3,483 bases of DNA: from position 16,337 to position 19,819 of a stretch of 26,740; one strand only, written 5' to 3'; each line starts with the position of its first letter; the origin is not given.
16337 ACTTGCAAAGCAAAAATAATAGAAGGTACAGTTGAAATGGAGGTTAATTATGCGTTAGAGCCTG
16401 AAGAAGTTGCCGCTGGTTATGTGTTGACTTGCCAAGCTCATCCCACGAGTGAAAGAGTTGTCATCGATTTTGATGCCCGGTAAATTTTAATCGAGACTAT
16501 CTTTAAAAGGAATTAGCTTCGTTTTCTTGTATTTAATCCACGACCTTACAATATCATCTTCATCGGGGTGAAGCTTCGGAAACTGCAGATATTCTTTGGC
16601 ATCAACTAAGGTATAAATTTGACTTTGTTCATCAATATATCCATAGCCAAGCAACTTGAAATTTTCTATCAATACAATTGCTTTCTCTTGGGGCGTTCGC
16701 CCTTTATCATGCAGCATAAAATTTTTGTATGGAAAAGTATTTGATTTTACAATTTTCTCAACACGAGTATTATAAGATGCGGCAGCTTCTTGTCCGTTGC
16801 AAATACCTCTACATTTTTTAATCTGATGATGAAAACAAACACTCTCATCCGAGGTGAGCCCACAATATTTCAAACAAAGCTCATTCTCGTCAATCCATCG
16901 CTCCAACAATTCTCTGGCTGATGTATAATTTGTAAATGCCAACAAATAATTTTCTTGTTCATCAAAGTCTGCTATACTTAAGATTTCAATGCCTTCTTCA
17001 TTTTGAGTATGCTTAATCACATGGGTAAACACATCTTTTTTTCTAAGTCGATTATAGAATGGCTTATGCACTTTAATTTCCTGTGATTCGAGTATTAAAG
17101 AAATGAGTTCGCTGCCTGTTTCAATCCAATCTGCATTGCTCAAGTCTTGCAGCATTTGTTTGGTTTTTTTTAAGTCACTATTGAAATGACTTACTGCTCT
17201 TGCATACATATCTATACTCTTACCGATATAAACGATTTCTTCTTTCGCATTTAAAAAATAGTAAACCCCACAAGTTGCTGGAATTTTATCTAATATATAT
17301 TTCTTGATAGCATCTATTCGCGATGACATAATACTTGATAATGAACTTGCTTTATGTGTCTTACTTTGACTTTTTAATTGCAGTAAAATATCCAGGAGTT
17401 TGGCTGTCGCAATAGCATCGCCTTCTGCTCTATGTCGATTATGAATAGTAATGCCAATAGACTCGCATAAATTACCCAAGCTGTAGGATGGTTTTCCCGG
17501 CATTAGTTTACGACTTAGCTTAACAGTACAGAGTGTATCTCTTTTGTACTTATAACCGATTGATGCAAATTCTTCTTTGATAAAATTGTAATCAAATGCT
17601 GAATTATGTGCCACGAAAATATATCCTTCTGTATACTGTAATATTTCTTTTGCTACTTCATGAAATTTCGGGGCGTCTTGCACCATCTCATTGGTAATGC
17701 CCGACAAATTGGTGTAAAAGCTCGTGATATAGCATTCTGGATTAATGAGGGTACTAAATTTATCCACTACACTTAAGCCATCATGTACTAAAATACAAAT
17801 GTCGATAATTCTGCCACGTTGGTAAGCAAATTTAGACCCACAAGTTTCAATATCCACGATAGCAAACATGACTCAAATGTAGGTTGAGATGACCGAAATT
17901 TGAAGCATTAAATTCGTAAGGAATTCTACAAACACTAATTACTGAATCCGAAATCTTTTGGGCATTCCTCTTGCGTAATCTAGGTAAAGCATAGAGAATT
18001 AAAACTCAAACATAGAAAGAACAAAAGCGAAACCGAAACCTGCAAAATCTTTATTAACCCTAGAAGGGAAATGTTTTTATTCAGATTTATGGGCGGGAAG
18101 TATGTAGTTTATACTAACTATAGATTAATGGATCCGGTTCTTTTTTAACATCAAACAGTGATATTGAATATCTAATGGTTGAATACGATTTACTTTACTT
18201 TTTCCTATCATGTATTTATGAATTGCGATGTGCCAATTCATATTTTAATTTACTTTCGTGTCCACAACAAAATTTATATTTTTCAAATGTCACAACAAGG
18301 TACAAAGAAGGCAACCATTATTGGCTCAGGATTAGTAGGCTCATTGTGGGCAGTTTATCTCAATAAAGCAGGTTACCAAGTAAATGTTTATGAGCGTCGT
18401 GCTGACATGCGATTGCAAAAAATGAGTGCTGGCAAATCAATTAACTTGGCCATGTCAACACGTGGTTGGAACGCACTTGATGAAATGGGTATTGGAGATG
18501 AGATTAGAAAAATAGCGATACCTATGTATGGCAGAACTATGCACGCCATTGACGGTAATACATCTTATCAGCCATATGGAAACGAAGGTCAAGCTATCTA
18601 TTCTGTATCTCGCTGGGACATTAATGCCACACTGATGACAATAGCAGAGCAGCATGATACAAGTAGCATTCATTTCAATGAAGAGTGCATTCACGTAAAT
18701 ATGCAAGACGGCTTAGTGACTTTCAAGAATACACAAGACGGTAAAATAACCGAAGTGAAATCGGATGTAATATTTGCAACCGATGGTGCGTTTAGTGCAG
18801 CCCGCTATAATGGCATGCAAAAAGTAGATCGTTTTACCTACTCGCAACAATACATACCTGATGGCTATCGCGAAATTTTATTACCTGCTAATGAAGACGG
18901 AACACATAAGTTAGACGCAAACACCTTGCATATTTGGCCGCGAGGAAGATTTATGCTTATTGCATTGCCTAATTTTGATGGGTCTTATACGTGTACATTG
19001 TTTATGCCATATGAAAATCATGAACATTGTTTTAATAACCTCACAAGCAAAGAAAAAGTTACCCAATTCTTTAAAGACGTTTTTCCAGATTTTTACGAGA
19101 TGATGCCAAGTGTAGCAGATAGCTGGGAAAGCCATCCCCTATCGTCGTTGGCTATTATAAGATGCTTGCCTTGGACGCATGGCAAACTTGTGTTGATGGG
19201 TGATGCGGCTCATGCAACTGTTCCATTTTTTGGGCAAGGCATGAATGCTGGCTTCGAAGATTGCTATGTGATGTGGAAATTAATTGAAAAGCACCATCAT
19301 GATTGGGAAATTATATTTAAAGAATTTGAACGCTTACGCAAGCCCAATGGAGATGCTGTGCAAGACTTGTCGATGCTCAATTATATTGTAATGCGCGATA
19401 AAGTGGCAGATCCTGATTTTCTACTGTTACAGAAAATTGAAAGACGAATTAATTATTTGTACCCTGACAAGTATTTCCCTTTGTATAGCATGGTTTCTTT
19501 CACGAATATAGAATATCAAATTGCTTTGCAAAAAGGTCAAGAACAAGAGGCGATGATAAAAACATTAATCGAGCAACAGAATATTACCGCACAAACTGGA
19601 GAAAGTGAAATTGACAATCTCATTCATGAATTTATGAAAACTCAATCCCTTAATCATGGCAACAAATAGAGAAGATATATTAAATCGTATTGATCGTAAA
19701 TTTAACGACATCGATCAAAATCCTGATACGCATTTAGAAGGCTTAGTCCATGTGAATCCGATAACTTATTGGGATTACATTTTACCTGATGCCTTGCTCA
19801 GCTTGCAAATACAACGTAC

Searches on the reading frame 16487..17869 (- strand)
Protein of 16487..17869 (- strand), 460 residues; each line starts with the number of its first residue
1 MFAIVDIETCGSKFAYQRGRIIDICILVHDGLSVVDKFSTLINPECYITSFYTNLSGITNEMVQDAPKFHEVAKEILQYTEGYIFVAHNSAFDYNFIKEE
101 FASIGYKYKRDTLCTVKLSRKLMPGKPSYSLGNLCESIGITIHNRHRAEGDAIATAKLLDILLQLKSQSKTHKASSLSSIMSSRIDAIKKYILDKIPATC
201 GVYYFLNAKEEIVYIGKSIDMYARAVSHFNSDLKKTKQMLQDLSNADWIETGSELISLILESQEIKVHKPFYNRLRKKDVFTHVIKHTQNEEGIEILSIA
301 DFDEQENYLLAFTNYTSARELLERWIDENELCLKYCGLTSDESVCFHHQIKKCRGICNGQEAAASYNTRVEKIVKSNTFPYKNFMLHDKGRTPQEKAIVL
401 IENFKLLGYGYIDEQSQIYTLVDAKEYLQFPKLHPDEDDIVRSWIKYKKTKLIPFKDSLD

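Call 11: find_encoding_contigs(protein=window:16487-17869:-, flank=10000, max_places=6)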
Protein window:16487-17869:- (460 aa): 21 contigs read that carry it; 6 places shown.
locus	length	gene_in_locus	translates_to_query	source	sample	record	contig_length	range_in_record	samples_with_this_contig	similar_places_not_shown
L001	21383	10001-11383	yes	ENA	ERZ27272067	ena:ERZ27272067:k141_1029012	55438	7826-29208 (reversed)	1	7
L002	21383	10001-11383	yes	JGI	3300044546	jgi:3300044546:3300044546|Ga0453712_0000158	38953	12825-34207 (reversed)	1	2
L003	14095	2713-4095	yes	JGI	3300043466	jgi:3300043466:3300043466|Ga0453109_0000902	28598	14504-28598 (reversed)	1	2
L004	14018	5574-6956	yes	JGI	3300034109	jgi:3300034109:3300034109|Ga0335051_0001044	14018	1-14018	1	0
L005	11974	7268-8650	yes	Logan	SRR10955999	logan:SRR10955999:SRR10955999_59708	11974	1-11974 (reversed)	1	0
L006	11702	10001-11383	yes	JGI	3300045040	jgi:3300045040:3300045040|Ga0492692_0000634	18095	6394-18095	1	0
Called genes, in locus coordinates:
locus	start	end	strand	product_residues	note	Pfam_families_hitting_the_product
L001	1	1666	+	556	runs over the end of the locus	PF00749:tRNA-synt_1c, PF03950:tRNA-synt_1c_C, PF20974:tRNA-synt_1c_C2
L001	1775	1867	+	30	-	-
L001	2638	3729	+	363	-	PF00111:Fer2 (weak), PF13510:Fer2_4, PF10588:NADH-G_4Fe-4S_3, PF22117:Fer4_Nqo3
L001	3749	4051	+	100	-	PF20584:DUF6787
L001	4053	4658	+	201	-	PF00551:Formyl_trans_N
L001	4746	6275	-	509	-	PF00171:Aldedh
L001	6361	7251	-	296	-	PF01791:DeoC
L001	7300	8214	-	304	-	PF03301:Trp_dioxygenase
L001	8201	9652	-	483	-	PF01494:FAD_binding_3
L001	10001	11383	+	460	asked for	PF00929:RNase_T, PF01541:GIY-YIG (faint), PF27096:UvrC_M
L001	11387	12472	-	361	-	PF00970:FAD_binding_6, PF00175:NAD_binding_1, PF00111:Fer2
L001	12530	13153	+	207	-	PF10652:DUF2480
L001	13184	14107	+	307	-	PF01464:SLT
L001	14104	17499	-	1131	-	PF17757:UvrB_inter, PF02559:CarD_TRCF_RID, PF00270:DEAD, PF04851:ResIII, PF00271:Helicase_C, PF03461:TRCF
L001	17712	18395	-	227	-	PF00561:Abhydrolase_1, PF00975:Thioesterase (weak), PF06028:DUF915 (faint), PF12146:Hydrolase_4, PF12697:Abhydrolase_6 (weak)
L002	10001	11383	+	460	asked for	PF00929:RNase_T, PF01541:GIY-YIG (faint), PF27096:UvrC_M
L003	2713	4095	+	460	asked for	PF00929:RNase_T, PF01541:GIY-YIG (faint), PF27096:UvrC_M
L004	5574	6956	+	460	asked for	PF00929:RNase_T, PF01541:GIY-YIG (faint), PF27096:UvrC_M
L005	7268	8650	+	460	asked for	PF00929:RNase_T, PF01541:GIY-YIG (faint), PF27096:UvrC_M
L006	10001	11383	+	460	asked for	PF00929:RNase_T, PF01541:GIY-YIG (faint), PF27096:UvrC_M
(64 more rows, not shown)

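Call 30: find_related_loci(query=window:16487-17869:-, collection=genome_contigs, flank=10000)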
Query window:16487-17869:- (460 aa) in genome_contigs; peptide patterns used: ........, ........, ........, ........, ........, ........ (x = any residue, [..] = any of these).
288 stretches matched a pattern; 238 encode a relative of the query (tblastn E <= 1e-3); the best 80 are kept; 80 distinct loci.
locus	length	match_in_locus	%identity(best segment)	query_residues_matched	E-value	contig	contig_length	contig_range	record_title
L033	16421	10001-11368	64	1-455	0e+0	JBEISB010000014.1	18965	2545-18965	MAG: Chitinophagaceae bacterium isolate Sample-107-S80-bin-191 Sample_107_S80-bin_191-k141_710104, whole genome shotgun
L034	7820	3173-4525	67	1-452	0e+0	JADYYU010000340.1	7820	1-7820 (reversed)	MAG: Chitinophagaceae bacterium isolate SJ544 c_000001404497, whole genome shotgun sequence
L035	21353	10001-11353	66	1-452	0e+0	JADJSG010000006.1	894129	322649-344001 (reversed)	MAG: Bacteroidetes bacterium isolate Hade_18-Q3-R52-61_BATAC.692 tig00406673-10-8925530, whole genome shotgun sequence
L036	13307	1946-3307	58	1-456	0e+0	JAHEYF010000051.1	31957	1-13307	MAG: Bacteroidetes bacterium isolate nzgw121 NODE_766_length_31958_cov_3.950781, whole genome shotgun sequence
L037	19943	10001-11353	63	1-452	0e+0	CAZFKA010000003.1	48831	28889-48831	MAG TPA_asm: uncultured Bifidobacterium sp. isolate SRP257259_co1_49 genome assembly, contig: NODE_666_length_48831_cov_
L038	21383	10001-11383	57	1-457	8e-179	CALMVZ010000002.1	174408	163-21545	MAG TPA_asm: uncultured Bacteroidetes bacterium isolate SRR6670123_bin.16_CONCOCT_v1.1_MAG genome assembly, contig: ERZ5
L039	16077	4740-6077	58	1-446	6e-177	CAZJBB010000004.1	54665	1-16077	MAG TPA_asm: uncultured Bacteroidales bacterium isolate binchicken_co2_200 genome assembly, contig: NODE_327_length_5466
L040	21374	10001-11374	59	1-455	9e-177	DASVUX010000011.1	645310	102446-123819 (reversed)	MAG TPA_asm: Bacteroidia bacterium isolate SMAG_U3328 k141_490090, whole genome shotgun sequence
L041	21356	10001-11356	57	1-452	1e-171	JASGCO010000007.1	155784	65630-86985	MAG: Sediminibacterium sp. isolate MAG03 NODE_28_length_155784_cov_20.439327, whole genome shotgun sequence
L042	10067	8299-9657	53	1-453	3e-166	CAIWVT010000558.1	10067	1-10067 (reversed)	uncultured bacterium isolate KR_bin-2776 genome assembly, contig: bin-2776:558/679, whole genome shotgun sequence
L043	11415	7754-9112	53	1-453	6e-166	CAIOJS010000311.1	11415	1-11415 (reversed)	uncultured bacterium isolate AlinenLipids_bin-6511 genome assembly, contig: bin-6511:311/558, whole genome shotgun seque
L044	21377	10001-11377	54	1-456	1e-161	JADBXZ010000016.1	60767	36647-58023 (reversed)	MAG: Bacteroidetes bacterium isolate M165S2SP1A01QC M165S2_16, whole genome shotgun sequence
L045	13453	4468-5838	64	1-457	0e+0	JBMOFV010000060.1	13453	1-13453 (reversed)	MAG: Chitinophagaceae bacterium isolate Deming_bin.259 contig13207, whole genome shotgun sequence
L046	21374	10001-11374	60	1-455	0e+0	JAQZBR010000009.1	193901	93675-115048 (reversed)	MAG: Bacteroidota bacterium isolate C_No_T20_C_bin.137 scaffold_89, whole genome shotgun sequence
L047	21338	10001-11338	58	1-446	8e-177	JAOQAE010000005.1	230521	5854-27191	MAG: Bacteroidetes bacterium isolate RYN_274 scaffold_2466671, whole genome shotgun sequence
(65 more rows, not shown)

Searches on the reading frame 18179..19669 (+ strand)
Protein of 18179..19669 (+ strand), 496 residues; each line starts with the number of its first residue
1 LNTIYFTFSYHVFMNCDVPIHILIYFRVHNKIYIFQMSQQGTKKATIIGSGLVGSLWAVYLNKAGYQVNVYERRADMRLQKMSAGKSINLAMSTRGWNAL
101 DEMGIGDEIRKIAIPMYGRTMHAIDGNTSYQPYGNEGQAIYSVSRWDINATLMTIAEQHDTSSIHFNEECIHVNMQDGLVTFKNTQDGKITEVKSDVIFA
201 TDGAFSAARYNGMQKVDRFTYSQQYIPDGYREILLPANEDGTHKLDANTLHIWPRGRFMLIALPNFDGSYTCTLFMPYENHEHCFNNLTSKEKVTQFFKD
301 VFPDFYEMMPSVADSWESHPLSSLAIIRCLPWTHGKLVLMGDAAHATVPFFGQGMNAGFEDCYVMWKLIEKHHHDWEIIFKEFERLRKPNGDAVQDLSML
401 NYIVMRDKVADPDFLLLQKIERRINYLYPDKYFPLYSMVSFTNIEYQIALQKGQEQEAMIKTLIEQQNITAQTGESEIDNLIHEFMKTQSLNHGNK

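Call 41: search_protein_families(library=pfam, proteins=[window:18179-19669:+])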
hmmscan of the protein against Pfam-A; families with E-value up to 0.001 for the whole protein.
window:18179-19669:+ (496 aa): 7 families
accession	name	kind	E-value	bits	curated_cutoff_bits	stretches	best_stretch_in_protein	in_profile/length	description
PF01494.25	FAD_binding_3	-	2.3e-22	80.1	22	1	45-373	4-323/349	FAD binding domain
PF13450.12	NAD_binding_8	-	6.8e-05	23.5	21.9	1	47-76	1-30/68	NAD(P)-binding Rossmann-like domain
PF02558.23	ApbA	-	0.0004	20.5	22.2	1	46-75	2-31/150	Ketopantoate reductase PanE/ApbA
PF07992.20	Pyr_redox_2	-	0.00056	19.9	26.1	0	40-80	140-179/291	Pyridine nucleotide-disulphide oxidoreductase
PF01266.30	DAO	-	0.00073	19.6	27.9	0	46-76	3-33/353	FAD dependent oxidoreductase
PF00070.33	Pyr_redox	-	0.00086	20.2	22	0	44-81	1-37/82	Pyridine nucleotide-disulphide oxidoreductase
PF08491.16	SE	-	0.00088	18.9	20.1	0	336-404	131-204/276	Squalene epoxidase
